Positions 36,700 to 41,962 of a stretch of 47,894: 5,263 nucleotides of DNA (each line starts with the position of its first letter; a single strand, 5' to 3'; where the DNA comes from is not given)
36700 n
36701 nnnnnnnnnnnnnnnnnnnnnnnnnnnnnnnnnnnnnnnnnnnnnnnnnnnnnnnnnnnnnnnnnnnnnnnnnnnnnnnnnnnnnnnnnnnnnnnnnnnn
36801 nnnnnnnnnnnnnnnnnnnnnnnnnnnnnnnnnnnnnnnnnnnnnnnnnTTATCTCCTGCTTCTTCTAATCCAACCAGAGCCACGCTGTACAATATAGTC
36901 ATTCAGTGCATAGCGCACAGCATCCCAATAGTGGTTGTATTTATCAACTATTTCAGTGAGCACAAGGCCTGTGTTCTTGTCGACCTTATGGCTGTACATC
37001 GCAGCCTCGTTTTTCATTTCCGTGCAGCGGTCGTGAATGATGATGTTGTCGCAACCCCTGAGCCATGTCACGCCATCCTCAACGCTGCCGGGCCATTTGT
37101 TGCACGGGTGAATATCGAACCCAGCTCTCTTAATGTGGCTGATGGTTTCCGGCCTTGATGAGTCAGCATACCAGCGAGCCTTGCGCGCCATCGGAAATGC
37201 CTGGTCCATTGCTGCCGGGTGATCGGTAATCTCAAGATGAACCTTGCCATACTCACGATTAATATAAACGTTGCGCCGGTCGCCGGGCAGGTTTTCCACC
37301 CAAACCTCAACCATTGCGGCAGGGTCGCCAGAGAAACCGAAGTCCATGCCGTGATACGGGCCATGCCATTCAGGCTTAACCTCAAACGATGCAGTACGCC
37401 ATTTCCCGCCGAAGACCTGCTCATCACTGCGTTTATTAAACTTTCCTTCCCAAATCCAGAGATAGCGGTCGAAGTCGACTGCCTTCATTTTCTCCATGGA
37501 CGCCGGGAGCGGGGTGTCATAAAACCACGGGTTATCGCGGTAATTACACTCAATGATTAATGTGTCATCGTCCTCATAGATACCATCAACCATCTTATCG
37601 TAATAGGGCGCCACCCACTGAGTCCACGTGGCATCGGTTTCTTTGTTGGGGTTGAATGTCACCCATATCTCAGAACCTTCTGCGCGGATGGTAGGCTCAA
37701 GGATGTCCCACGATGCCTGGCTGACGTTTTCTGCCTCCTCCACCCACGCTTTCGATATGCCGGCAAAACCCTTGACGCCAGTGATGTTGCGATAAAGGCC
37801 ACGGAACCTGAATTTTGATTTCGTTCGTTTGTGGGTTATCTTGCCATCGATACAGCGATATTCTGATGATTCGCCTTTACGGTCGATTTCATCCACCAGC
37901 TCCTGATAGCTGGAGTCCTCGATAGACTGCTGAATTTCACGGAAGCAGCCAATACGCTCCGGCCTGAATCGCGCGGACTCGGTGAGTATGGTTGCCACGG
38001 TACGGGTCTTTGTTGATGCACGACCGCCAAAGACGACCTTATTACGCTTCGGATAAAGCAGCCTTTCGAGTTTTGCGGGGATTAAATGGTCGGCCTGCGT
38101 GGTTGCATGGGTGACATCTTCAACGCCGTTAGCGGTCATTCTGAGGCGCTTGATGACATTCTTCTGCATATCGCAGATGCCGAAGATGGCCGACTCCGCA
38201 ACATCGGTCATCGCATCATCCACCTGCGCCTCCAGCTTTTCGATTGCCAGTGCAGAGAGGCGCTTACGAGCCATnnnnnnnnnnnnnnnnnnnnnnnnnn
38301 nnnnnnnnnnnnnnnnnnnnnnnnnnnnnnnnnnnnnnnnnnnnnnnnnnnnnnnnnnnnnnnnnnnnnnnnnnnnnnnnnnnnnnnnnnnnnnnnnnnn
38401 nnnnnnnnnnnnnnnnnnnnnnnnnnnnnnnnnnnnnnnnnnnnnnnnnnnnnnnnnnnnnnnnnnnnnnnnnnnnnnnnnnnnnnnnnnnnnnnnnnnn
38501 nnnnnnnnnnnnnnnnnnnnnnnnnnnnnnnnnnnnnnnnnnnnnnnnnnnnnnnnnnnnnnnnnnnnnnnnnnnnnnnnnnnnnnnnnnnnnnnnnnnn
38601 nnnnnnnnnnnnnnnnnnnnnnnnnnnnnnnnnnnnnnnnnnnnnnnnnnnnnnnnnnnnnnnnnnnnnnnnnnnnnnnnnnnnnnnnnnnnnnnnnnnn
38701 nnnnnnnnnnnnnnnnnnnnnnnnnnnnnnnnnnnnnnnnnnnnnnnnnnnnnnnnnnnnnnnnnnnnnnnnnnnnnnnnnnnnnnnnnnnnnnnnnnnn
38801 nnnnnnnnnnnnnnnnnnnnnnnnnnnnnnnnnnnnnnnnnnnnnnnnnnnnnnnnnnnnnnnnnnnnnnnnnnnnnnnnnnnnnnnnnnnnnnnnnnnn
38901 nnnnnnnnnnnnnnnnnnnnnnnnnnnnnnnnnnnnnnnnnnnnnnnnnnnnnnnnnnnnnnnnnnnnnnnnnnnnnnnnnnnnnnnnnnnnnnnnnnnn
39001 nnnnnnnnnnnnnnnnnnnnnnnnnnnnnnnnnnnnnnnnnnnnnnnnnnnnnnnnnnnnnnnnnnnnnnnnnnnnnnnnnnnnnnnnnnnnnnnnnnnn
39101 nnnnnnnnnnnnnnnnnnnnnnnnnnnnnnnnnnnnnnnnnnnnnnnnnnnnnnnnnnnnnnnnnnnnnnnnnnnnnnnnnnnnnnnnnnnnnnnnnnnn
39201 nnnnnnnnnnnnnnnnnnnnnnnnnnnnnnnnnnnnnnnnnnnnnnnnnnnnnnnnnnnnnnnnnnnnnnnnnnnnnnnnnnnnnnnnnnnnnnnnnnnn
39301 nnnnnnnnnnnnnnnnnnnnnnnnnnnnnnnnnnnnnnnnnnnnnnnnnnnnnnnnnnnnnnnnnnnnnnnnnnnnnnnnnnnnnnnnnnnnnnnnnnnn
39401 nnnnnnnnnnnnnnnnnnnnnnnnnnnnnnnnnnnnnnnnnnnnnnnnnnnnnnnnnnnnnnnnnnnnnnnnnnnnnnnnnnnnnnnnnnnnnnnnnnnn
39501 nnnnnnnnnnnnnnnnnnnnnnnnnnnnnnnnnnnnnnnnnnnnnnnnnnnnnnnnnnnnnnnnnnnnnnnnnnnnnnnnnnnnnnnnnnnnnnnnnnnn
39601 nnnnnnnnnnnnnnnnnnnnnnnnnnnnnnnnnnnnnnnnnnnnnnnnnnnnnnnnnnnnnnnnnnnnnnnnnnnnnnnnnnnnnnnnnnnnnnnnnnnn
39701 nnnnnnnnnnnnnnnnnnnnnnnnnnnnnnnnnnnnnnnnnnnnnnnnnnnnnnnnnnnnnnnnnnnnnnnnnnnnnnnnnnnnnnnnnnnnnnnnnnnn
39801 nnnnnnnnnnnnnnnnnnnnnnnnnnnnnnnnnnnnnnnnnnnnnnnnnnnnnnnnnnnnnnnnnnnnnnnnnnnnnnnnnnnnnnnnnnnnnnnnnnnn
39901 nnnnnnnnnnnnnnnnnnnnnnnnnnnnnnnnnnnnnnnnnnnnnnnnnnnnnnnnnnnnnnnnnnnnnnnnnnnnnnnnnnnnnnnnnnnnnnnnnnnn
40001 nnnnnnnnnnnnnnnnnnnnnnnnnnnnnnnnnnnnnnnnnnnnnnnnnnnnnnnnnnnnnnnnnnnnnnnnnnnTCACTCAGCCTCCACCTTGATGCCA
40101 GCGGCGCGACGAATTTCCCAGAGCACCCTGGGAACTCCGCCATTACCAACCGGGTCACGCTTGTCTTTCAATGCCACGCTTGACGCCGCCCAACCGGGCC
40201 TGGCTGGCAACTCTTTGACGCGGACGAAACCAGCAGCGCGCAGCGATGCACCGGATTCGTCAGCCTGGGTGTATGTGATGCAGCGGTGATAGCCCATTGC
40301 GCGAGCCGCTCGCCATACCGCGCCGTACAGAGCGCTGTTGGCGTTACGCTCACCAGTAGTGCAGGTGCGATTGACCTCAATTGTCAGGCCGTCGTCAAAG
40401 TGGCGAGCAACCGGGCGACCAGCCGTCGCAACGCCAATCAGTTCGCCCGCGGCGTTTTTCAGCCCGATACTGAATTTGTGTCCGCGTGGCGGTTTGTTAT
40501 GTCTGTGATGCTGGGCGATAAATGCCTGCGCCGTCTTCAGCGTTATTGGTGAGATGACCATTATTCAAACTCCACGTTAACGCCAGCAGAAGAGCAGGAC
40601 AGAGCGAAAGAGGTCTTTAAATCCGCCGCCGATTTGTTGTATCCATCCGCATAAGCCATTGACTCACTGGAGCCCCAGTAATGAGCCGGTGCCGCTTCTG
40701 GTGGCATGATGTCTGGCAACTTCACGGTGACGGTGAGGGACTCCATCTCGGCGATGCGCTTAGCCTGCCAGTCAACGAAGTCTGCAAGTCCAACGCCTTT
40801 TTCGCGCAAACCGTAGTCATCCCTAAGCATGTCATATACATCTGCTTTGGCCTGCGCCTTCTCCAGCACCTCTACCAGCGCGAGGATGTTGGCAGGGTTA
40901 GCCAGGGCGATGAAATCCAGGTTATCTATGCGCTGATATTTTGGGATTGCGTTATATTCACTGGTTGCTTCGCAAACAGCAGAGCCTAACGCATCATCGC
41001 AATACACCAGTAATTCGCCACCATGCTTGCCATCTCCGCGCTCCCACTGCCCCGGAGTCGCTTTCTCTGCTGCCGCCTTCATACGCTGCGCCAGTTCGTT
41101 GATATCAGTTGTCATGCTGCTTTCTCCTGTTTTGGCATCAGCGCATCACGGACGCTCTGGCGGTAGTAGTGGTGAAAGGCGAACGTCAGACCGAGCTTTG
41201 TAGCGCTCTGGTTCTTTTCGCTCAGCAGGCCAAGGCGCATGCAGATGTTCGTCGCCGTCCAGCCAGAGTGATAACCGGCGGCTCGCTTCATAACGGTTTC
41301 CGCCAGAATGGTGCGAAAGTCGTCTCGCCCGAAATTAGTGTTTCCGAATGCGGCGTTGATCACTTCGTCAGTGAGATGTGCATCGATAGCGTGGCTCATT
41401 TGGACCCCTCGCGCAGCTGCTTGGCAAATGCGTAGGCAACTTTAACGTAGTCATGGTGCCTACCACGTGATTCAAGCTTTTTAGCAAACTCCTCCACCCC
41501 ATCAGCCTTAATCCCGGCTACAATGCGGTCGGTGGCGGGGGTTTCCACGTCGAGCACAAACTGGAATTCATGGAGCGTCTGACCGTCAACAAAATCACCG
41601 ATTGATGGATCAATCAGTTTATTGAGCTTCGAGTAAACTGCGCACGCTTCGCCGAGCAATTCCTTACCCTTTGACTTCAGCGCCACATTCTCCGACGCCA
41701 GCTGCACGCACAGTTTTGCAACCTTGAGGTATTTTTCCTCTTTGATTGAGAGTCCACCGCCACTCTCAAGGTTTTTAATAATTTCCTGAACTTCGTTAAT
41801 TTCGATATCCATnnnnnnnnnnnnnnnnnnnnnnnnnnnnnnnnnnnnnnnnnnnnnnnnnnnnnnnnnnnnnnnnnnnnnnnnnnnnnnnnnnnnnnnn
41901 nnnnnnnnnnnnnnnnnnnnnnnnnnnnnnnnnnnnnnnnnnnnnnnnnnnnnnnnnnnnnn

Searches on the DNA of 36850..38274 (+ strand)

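Call 65: search_dna_similar(query=window:36850-38274:+, collection=phages, mode=near, max_rows=60)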
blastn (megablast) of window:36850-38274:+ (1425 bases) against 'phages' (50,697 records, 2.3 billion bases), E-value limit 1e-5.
Records with a match: 45; places in all: 47; records where one place covers at least 80% of the query: 41.
Best place of each record, by identity: 90-95% 18; 80-90% 7; 60-80% 20.
By first word of the organism name: Klebsiella 31; Salmonella 8; Escherichia 3; Flyfo 2; Acinetobacter 1.
By host as written in the record: Klebsiella pneumoniae 17; Klebsiella pneumoniae DA591 4; Pteropus tonganus 2; Klebsiella pneumoniae KP-08 2; Klebsiella sp. 2; Klebsiella pneumoniae 1119 2; Escherichia coli 2; Salmonella enterica 2; and 11 more.
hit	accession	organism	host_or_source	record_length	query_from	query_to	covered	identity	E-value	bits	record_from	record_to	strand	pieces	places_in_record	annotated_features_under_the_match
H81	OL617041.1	Flyfo siphovirus Tbat1_6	Pteropus tonganus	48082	1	1425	100%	94.0%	0e+0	2156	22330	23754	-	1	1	terminase large subunit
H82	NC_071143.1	Flyfo siphovirus Tbat1_6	Pteropus tonganus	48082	1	1425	100%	94.0%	0e+0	2156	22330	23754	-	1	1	terminase large subunit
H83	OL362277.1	Klebsiella phage 6991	Klebsiella pneumoniae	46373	1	1425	100%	93.7%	0e+0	2134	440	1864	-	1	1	terminase large subunit | hypothetical protein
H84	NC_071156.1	Klebsiella phage 6991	Klebsiella pneumoniae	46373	1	1425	100%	93.7%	0e+0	2134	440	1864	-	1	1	terminase large subunit | hypothetical protein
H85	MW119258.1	Klebsiella phage vB_KpnS_MK54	Klebsiella pneumoniae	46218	1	1425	100%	93.1%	0e+0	2084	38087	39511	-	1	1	large terminase subunit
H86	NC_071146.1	Klebsiella phage vB_KpnS_MK54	Klebsiella pneumoniae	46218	1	1425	100%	93.1%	0e+0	2084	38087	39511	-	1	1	terminase large subunit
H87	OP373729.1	Klebsiella phage vB_Kpn_ZCKp20p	Klebsiella pneumoniae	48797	3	1425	100%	93.0%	0e+0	2074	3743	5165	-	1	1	terminase large subunit | hypothetical protein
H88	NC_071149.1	Klebsiella phage vB_Kpn_ZCKp20p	Klebsiella pneumoniae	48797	3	1425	100%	93.0%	0e+0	2074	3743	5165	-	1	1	terminase large subunit | hypothetical protein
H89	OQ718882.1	Klebsiella phage vB_KpnS_SCNJ1-C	Klebsiella pneumonia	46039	1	1425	100%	92.6%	0e+0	2045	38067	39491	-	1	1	hypothetical protein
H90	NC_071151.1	Klebsiella phage vB_Kpn_ZC2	Klebsiella pneumoniae KP-08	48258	1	1425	100%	92.1%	0e+0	2012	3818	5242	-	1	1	terminase large subunit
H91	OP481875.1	Klebsiella phage vB_Kpn_ZC2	Klebsiella pneumoniae KP-08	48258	1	1425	100%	92.1%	0e+0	2012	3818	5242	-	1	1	large terminase subunit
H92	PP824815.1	Klebsiella phage DP01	Klebsiella pneumoniae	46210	1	1425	100%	91.7%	0e+0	1978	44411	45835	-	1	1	terminase large subunit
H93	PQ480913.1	Klebsiella phage KlebP_265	Klebsiella pneumoniae CEMTC 5232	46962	1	1425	100%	91.7%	0e+0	1973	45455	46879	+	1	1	terminase large subunit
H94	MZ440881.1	Klebsiella phage ZCKP8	Klebsiella sp.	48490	3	1425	100%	91.1%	0e+0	1925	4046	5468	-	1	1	large terminase subunit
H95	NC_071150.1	Klebsiella phage ZCKP8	Klebsiella sp.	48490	3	1425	100%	91.1%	0e+0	1925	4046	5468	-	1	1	terminase large subunit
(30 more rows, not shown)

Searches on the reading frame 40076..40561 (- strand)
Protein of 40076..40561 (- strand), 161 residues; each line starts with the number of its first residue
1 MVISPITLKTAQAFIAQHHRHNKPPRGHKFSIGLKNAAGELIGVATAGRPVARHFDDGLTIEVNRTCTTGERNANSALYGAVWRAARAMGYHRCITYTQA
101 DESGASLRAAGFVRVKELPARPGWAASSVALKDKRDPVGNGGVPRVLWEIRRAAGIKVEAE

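Call 15: search_protein_families(library=pfam, proteins=[window:40076-40561:-], max_evalue=0.01)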
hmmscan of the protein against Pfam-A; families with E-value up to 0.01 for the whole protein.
window:40076-40561:- (161 aa): 1 family
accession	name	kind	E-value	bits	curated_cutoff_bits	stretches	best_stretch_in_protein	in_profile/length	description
PF25680.1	Mom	-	3.1e-05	24.2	27.1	1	2-103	3-113/202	Mom protein family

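Call 16: search_protein_families(library=phrogs, proteins=[window:40076-40561:-], max_evalue=0.001)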
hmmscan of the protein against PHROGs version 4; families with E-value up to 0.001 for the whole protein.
window:40076-40561:- (161 aa): 1 family
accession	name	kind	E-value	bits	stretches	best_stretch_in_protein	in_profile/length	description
phrog_1384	-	other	1.3e-39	137.1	1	2-128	22-159/245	Mom-like DNA modification protein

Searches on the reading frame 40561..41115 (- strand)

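Call 15: search_protein_families(library=pfam, proteins=[window:40561-41115:-], max_evalue=0.01)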
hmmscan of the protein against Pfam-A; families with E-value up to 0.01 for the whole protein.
window:40561-41115:- (184 aa): 1 family
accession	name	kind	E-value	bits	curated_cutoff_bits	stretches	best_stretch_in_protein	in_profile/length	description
PF13935.11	Ead_Ea22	-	2.8e-08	34.9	27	1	4-162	2-127/139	Ead/Ea22-like protein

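Call 16: search_protein_families(library=phrogs, proteins=[window:40561-41115:-], max_evalue=0.001)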
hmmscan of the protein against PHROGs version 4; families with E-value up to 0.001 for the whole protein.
window:40561-41115:- (184 aa): 7 families
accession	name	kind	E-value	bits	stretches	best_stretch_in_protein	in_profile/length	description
phrog_1138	-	unknown function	4.8e-20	73.5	1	1-92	1-72/228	-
phrog_1667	-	unknown function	6.1e-11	44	1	10-90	7-73/133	-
phrog_4838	-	unknown function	5.3e-09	37.3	1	57-167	28-136/234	-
phrog_5585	-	unknown function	2e-08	35.5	1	9-93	6-87/125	-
phrog_250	-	unknown function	1.3e-05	25.6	1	10-93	78-140/367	-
phrog_4029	-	unknown function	0.00015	23.1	1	3-90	2-61/144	-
phrog_18739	-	unknown function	0.0006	19.7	1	10-125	205-313/416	-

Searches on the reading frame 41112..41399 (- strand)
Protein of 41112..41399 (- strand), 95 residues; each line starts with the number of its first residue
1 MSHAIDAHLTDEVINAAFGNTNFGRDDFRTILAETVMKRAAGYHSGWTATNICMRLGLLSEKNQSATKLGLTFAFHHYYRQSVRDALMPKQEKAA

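Call 15: search_protein_families(library=pfam, proteins=[window:41112-41399:-], max_evalue=0.01)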
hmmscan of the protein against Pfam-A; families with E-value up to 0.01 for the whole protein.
window:41112-41399:- (95 aa): 0 families

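Call 16: search_protein_families(library=phrogs, proteins=[window:41112-41399:-], max_evalue=0.001)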
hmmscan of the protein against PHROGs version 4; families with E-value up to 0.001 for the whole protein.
window:41112-41399:- (95 aa): 1 family
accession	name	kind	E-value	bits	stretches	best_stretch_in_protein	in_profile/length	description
phrog_18088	-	unknown function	1.4e-48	164.2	1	1-94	4-97/109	-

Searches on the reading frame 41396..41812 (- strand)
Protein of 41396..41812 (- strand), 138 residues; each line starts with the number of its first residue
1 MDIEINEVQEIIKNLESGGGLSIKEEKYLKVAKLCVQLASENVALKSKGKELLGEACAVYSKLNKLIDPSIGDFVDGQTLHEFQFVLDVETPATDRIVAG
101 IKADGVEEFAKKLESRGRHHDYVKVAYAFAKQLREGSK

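Call 15: search_protein_families(library=pfam, proteins=[window:41396-41812:-], max_evalue=0.01)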
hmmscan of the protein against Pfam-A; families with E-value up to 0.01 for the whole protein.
window:41396-41812:- (138 aa): 1 family
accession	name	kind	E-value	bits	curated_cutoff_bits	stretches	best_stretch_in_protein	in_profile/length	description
PF05138.18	PaaA_PaaC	-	0.0091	15.7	28.5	0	41-135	48-144/263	Phenylacetic acid catabolic protein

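Call 16: search_protein_families(library=phrogs, proteins=[window:41396-41812:-], max_evalue=0.001)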
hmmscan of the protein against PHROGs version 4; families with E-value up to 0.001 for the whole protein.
window:41396-41812:- (138 aa): 2 families
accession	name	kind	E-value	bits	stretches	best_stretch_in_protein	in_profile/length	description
phrog_492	-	unknown function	2.8e-22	80.8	1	1-137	10-175/195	-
phrog_614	-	unknown function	4.3e-10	40.6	1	34-119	84-153/214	-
